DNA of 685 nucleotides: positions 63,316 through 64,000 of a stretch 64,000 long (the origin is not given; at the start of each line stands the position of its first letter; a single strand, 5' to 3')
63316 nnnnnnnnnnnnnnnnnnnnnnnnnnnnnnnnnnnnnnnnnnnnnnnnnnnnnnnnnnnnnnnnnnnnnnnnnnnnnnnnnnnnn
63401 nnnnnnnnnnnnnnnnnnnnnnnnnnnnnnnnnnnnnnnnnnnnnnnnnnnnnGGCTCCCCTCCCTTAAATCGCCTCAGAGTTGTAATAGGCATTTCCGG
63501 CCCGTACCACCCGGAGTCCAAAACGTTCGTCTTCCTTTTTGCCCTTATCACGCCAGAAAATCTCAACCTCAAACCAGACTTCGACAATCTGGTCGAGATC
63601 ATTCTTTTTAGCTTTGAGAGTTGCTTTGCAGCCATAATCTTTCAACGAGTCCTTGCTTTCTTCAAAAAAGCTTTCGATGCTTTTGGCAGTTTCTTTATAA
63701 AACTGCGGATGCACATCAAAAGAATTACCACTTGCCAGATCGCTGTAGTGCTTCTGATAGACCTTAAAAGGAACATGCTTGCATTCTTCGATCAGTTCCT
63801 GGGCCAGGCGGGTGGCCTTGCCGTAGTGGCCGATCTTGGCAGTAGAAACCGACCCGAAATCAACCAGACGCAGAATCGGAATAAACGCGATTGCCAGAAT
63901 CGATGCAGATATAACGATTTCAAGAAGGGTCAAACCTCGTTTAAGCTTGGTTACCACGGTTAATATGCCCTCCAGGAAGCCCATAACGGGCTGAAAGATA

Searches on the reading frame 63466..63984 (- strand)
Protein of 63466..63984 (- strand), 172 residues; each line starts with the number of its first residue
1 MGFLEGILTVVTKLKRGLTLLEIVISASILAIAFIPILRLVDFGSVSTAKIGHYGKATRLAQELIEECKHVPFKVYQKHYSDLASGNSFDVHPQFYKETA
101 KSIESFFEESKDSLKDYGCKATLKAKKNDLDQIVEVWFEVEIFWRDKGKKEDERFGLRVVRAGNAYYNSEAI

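Call 6: search_protein_families(library=pfam, proteins=[window:63466-63984:-], max_evalue=0.01)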
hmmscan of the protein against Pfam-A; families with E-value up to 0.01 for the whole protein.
window:63466-63984:- (172 aa): 1 family
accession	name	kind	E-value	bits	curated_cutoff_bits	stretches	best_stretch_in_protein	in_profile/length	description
PF07963.17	N_methyl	-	0.00083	19.3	21.2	1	14-35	3-24/27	Prokaryotic N-terminal methylation motif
